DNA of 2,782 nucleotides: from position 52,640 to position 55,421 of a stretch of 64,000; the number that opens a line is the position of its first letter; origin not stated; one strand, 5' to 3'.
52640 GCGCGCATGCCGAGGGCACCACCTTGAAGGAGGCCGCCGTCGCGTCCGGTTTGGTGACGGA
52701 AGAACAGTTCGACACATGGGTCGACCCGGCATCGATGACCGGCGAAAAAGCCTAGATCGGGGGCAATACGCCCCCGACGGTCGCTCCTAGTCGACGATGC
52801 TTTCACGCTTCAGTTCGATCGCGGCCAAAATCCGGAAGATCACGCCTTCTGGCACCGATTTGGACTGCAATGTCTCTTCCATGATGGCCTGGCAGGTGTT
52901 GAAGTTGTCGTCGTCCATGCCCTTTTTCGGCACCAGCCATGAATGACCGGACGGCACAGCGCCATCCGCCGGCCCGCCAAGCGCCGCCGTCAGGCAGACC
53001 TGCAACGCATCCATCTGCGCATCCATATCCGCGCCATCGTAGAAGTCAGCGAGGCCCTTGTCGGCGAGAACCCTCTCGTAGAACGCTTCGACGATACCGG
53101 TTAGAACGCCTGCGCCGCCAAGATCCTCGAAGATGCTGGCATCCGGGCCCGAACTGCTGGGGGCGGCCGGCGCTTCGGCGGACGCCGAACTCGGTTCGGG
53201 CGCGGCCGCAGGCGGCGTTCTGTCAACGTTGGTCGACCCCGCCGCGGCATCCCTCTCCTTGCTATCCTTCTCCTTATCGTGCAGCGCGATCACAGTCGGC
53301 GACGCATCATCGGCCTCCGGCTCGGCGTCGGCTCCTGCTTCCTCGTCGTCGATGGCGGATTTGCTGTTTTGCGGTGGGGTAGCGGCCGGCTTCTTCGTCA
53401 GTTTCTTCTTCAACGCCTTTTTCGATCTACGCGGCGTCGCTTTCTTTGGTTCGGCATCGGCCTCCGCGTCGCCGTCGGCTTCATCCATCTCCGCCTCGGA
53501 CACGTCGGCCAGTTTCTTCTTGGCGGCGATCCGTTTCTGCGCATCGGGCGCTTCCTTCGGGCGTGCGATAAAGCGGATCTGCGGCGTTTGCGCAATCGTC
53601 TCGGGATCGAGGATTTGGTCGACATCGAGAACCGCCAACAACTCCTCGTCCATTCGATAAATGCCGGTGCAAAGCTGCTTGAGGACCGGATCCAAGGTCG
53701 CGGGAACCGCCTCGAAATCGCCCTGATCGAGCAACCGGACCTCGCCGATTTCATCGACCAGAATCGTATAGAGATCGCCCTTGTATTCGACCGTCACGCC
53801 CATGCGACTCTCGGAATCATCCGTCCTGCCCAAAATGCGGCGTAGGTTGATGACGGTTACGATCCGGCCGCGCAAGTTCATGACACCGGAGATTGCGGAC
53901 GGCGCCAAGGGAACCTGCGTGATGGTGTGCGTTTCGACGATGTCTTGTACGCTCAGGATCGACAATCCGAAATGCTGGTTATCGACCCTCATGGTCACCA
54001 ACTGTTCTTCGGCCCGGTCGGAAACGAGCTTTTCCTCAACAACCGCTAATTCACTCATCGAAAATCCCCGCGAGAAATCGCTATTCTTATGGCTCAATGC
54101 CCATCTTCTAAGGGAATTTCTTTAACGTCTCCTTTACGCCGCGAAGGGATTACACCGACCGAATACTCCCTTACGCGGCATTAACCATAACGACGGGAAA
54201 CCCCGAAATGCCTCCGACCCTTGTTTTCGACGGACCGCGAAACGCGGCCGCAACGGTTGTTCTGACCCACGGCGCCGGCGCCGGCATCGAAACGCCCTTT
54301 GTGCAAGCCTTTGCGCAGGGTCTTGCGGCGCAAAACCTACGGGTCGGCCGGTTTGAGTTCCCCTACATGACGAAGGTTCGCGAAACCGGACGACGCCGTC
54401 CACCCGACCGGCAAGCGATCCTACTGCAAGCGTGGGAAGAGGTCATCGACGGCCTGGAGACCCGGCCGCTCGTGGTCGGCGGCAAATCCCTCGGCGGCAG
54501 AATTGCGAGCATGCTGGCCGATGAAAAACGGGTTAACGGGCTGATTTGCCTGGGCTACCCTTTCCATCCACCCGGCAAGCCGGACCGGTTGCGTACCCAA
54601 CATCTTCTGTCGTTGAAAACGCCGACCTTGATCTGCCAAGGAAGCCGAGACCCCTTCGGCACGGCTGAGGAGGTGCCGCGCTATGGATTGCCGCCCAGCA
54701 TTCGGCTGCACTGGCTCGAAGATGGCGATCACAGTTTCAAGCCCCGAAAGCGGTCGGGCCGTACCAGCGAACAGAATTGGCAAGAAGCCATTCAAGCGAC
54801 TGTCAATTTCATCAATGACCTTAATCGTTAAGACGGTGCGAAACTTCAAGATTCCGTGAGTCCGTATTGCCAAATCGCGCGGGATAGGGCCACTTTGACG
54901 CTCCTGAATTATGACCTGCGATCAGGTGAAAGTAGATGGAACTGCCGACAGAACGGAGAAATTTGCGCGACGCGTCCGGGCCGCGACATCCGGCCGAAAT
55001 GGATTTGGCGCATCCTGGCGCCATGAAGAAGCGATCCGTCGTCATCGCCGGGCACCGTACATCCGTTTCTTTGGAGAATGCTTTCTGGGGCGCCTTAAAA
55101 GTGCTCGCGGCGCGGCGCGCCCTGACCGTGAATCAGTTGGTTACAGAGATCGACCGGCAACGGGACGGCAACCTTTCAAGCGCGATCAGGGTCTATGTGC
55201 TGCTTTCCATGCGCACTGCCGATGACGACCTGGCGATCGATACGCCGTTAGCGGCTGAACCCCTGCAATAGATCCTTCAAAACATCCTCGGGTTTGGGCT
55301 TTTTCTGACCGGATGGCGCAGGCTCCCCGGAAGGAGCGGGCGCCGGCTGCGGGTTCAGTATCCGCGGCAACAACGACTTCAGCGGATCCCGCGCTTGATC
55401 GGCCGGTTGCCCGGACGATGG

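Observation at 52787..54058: CheW-like scaffold domain fused to a truncated haemoglobin: candidate gas-sensing chemotaxis coupling protein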

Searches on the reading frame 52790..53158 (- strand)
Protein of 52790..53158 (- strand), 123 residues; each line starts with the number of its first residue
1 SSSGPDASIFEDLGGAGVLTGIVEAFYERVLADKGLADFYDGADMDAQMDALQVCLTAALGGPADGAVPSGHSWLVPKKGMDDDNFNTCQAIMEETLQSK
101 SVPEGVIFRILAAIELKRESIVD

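Call 3: search_protein_families(library=pfam, proteins=[window:52790-53158:-], max_evalue=10)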
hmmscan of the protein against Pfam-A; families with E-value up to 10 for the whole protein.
seq(123 aa): 1 family
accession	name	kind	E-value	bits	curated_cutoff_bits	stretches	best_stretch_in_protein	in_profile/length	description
PF01152.27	Bac_globin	-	2.7e-08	34.5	21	1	8-72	1-67/121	Bacterial-like globin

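Call 4: search_protein_families(library=ncbifam, proteins=[window:52790-53158:-], max_evalue=10)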
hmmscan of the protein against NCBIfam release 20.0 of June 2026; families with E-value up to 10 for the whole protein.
seq(123 aa): 0 families

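Call 6: search_solved_structures(query=window:52790-53158:-, max_evalue=1, show_alignments=4)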
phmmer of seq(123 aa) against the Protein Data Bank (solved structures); distinct sequences matched with E-value up to 1: 27.
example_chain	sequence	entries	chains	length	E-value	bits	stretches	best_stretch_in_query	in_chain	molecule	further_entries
4xdi_A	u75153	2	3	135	4.5e-10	43.2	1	3-114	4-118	Chlamydomonas reinhardtii THB1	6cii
1s69_A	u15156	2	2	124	6.8e-10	42.6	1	8-113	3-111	Cyanoglobin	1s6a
2hz2_A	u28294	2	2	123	7.3e-10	42.5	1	8-113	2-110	Cyanoglobin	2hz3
1mwb_A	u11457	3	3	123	7.6e-10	42.5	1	8-113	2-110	Cyanoglobin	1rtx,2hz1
3aq5_A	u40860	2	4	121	8.4e-09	39.1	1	8-120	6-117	Group 1 truncated hemoglobin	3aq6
3aq9_A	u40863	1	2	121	1.2e-08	38.6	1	8-120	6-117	Group 1 truncated hemoglobin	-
2ksc_A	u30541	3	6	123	1.2e-08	38.6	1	7-113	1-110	Cyanoglobin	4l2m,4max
3aq8_A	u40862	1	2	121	2.2e-08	37.8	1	8-120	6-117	Group 1 truncated hemoglobin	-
3aq7_A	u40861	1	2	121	3.1e-08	37.3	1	8-120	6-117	Group 1 truncated hemoglobin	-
1dlw_A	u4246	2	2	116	3.7e-08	37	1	8-121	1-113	HEMOGLOBIN | MYOGLOBIN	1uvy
2gkn_A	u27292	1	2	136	6.1e-08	36.3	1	7-114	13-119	Hemoglobin-like protein HbN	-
1idr_A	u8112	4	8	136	6.8e-08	36.2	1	7-114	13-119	HEMOGLOBIN HBN | Hemoglobin-like protein HbN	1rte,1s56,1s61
5ab8_A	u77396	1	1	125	7.5e-08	36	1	8-114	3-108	GROUP 1 TRUNCATED HEMOGLOBIN GLBN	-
2gln_A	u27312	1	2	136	8.9e-08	35.8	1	7-114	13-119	Hemoglobin-like protein HbN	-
2gl3_A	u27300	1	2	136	2.3e-07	34.5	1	7-114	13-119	Hemoglobin-like protein HbN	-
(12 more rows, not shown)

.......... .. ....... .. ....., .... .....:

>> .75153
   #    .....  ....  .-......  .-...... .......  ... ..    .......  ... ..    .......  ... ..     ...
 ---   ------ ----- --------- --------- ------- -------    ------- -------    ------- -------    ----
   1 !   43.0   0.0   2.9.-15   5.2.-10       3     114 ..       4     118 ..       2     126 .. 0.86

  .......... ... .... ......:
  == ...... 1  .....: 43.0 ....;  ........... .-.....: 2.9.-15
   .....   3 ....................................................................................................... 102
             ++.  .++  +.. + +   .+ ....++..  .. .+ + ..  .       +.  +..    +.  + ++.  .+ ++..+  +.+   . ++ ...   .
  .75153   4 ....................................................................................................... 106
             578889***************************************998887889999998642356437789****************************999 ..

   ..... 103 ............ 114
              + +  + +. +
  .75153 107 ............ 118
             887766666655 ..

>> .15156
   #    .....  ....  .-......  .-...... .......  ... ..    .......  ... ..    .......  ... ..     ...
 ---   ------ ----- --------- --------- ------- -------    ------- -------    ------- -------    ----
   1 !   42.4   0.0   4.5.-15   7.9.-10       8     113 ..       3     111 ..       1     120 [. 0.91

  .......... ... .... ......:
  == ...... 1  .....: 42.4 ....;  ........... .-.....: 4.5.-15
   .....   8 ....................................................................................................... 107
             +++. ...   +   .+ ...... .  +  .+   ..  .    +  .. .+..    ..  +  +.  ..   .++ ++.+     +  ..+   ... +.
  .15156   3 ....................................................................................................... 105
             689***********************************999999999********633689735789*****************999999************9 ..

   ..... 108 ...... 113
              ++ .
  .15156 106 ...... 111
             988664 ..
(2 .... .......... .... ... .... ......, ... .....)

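Call 29: predict_structure(alignment_id=A1)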
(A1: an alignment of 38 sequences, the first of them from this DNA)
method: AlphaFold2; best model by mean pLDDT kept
length: 121 residues; sequences in the alignment: 38
mean_pLDDT: 88.6   pTM: 0.84
mean pLDDT of the five models: 88.6, 86.9, 85.2, 85.0, 85.1
residues with pLDDT >= 90: 82; 70-90: 27; 50-70: 11; < 50: 1
segments of 3 or more residues with pLDDT < 50: none
pLDDT, mean of each block of 10 residues (from residue 1): 78 95 97 93 90 91 68 82 93 97 95 85 70
secondary structure, 60 per line:
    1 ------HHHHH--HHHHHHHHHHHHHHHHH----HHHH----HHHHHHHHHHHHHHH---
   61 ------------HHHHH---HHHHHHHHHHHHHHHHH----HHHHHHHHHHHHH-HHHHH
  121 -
elements in order: H7-11 H14-30 H35-38 H43-57 H73-77 H81-97 H102-114 H116-120

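Call 33: fold_search(model_id=the predicted structure, library=pdb)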
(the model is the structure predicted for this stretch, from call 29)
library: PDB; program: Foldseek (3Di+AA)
matches with E <= 10: 257; with E <= 0.001: 24
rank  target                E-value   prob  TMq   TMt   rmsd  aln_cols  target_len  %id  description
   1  1dlw                  1.9e-06  1.00  0.81  0.84   2.7       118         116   28  X-RAY CRYSTAL STRUCTURE OF TRUNCATED HEMOGLOBIN FROM P.CAUDATUM. (released 2000-09-20)
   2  2gkn_B                2.0e-06  1.00  0.82  0.79   2.6       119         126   29  Crystal structure of Mycobacterium tuberculosis trHbN, GlnE11Val mutant (released 2006-09-19)
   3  2gl3_B                3.0e-06  1.00  0.82  0.79   2.6       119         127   28  Crystal structure of Mycobacterium tuberculosis trHbN, TyrB10Phe GlnE11Val mutant (released 2006-09-19)
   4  2gl3_A                3.1e-06  1.00  0.81  0.77   2.7       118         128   28  Crystal structure of Mycobacterium tuberculosis trHbN, TyrB10Phe GlnE11Val mutant (released 2006-09-19)
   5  1s56_A                3.1e-06  1.00  0.81  0.77   2.8       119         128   28  Crystal Structure of "Truncated" Hemoglobin N (HbN) from Mycobacterium tuberculosis, Soaked with Xe Atoms (released 2004-06-29)
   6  1idr_A                4.5e-06  1.00  0.81  0.77   2.7       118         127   29  CRYSTAL STRUCTURE OF THE TRUNCATED-HEMOGLOBIN-N FROM MYCOBACTERIUM TUBERCULOSIS (released 2001-08-22)
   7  2gkm_A                5.3e-06  1.00  0.85  0.81   2.4       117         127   26  Crystal structure of Mycobacterium tuberculosis trHbN TyrB10Phe mutant (released 2006-09-19)
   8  6cii                  5.3e-06  1.00  0.84  0.82   2.6       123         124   28  Crystal structure of Chlamydomonas reinhardtii THB1 in the cyanomet state (released 2018-04-25)
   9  2gkm_B                5.8e-06  1.00  0.82  0.79   2.6       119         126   28  Crystal structure of Mycobacterium tuberculosis trHbN TyrB10Phe mutant (released 2006-09-19)
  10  3aq9_A                5.8e-06  1.00  0.81  0.83   2.7       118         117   28  Crystal structure of truncated hemoglobin from Tetrahymena pyriformis, Q50E mutant, Fe(III) form (released 2011-04-20)
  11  2gkn_A                5.8e-06  1.00  0.81  0.78   2.7       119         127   28  Crystal structure of Mycobacterium tuberculosis trHbN, GlnE11Val mutant (released 2006-09-19)
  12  3aq5_A                7.6e-06  1.00  0.82  0.85   2.4       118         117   28  Crystal structure of truncated hemoglobin from Tetrahymena pyriformis, Fe(II)-O2 form (released 2011-04-20)
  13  3aq7_A                8.0e-06  1.00  0.81  0.84   2.6       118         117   27  Crystal structure of truncated hemoglobin from Tetrahymena pyriformis, Y25F mutant, Fe(III) form (released 2011-04-20)
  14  2gln_B                8.8e-06  1.00  0.81  0.75   2.7       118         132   29  Crystal structure of Mycobacterium tuberculosis trHbN, GlnE11Ala mutant (released 2006-09-19)
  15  4xdi_A                9.8e-06  1.00  0.73  0.70   4.0       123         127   28  Structure of Chlamydomonas reinhardtii THB1 (released 2015-01-21)
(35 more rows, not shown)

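Call 87: find_homologous_proteins(query=window:52790-53152:-, max_evalue=0.001)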
Query seq(121 aa) (121 aa): 1 proteins with E <= 0.001 among 172 candidates.
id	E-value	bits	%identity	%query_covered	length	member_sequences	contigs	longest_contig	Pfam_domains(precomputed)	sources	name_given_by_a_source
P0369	3.0e-9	55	41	83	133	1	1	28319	PF01152.28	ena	-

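Call 89: find_encoding_contigs(protein=P0369, flank=6000, max_places=1)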
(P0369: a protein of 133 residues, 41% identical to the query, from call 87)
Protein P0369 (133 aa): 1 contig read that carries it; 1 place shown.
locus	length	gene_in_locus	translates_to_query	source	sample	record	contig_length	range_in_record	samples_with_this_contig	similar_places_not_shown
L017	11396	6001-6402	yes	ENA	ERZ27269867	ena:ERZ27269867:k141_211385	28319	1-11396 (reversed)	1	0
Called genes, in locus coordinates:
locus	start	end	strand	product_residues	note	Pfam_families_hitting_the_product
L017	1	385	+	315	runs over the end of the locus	PF00903:Glyoxalase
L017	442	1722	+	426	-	-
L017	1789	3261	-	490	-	PF00070:Pyr_redox (faint), PF01266:DAO (faint), PF01494:FAD_binding_3, PF13450:NAD_binding_8 (faint), PF21274:Rng_hyd_C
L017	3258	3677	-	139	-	-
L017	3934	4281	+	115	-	-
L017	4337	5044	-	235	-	-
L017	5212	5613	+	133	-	-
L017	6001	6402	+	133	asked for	PF01152:Bac_globin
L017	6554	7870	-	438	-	PF00083:Sugar_tr, PF07690:MFS_1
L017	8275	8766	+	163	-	PF01740:STAS, PF13466:STAS_2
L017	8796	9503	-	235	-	PF13500:AAA_26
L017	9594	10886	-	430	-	PF00202:Aminotran_3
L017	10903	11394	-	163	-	?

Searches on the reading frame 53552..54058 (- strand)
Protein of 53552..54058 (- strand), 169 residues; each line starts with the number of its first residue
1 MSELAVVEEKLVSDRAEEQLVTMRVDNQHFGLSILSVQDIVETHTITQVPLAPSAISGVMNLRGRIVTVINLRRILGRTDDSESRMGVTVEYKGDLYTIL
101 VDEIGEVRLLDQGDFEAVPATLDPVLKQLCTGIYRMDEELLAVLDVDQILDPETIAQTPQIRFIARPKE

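Call 3: search_protein_families(library=pfam, proteins=[window:53588-54058:-], max_evalue=10)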
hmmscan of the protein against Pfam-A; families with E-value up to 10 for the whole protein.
seq(157 aa): 1 family
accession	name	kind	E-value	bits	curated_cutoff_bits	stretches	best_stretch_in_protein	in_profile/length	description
PF01584.24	CheW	-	8.1e-28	97.2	23.5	1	19-151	1-135/138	CheW-like domain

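Call 31: search_solved_structures(query=window:53552-54058:-, max_evalue=0.001, show_alignments=3)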
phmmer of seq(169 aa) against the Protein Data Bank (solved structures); distinct sequences matched with E-value up to 0.001: 6.
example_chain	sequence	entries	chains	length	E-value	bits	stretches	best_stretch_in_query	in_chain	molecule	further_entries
2qdl_A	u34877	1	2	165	5.2e-14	55.8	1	19-146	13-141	Chemotaxis signal transduction protein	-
1k0s_A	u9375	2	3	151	5.7e-14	55.7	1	16-156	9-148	CHEMOTAXIS PROTEIN CHEW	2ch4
4jpb_W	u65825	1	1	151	1.4e-13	54.4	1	16-154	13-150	Chemotaxis protein CheW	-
3ja6_A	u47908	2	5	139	3e-13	53.3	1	19-154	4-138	Chemotaxis protein CheW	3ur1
2ho9_A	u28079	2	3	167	3.7e-11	46.5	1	10-156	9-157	Chemotaxis protein cheW | CheW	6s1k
8c5v_E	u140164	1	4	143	7.9e-10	42.2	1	21-155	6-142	Chemotaxis protein CheW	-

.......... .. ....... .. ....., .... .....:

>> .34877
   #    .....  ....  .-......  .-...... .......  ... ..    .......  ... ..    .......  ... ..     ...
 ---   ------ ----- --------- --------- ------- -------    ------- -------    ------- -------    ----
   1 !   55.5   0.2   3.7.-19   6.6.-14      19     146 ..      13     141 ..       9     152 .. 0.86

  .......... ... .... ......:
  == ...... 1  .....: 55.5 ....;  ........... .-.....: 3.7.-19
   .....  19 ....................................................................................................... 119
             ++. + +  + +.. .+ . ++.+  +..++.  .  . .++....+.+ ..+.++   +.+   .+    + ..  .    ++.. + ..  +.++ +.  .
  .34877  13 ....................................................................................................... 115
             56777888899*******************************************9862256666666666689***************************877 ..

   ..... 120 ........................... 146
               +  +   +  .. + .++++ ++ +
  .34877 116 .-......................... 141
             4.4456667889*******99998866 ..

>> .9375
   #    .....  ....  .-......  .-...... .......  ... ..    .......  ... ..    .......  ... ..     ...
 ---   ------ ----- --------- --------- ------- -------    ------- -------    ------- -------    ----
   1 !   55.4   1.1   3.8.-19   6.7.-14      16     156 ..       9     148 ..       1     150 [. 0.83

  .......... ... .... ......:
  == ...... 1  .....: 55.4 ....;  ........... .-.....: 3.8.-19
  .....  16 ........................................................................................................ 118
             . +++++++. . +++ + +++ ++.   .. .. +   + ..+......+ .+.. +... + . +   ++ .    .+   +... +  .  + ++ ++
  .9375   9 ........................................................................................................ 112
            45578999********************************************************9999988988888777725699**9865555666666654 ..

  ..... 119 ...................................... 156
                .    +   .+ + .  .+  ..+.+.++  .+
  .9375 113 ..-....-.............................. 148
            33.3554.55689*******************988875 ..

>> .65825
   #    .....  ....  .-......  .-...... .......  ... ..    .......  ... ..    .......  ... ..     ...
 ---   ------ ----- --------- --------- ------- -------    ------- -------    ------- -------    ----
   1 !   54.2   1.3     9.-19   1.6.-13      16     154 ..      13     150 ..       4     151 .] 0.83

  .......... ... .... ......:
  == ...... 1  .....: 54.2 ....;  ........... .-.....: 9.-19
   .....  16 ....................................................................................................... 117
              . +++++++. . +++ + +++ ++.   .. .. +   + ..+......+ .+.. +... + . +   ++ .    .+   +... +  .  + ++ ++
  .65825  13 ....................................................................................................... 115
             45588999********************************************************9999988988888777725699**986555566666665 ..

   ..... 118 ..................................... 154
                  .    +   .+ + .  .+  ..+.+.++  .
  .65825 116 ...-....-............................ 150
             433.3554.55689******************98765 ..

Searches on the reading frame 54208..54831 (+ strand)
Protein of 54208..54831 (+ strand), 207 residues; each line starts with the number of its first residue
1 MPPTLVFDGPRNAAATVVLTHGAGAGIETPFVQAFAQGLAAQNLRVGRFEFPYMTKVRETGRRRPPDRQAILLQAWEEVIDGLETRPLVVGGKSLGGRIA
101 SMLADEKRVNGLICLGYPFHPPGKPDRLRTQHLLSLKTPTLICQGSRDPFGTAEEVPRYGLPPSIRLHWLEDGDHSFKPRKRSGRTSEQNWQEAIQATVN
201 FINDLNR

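Call 75: search_protein_families(library=pfam, proteins=[window:54208-54831:+], max_evalue=0.01)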
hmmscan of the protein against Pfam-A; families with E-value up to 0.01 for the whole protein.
window:54208-54831:+ (207 aa): 6 families
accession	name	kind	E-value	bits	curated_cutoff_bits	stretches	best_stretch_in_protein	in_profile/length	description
PF20408.4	Abhydrolase_11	-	1.8e-79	266.4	27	1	14-203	2-193/193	Alpha/beta hydrolase domain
PF12697.13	Abhydrolase_6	-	1.4e-05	26.3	26.3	1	17-174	1-135/217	Alpha/beta hydrolase family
PF01738.24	DLH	-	0.00019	21.6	21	1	87-203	98-214/217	Dienelactone hydrolase family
PF12146.15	Hydrolase_4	-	0.00048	19.9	27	0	14-121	4-113/239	Serine aminopeptidase, S33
PF12695.13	Abhydrolase_5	-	0.00071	19.8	27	1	76-118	46-91/164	Alpha/beta hydrolase family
PF00561.26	Abhydrolase_1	-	0.0011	19.1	25.8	0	72-125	55-112/245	alpha/beta hydrolase fold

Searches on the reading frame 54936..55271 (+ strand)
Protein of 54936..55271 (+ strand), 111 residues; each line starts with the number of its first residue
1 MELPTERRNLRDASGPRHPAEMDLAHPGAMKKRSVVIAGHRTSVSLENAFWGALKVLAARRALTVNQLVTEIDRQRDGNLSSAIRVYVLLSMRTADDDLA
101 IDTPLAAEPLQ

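Call 75: search_protein_families(library=pfam, proteins=[window:54936-55271:+], max_evalue=0.01)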
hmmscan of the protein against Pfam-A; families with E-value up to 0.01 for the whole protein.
window:54936-55271:+ (111 aa): 1 family
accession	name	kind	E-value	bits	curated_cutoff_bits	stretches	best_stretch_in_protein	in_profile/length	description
PF13467.12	RHH_4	-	2.5e-25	88.7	25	1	31-90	2-65/67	Ribbon-helix-helix domain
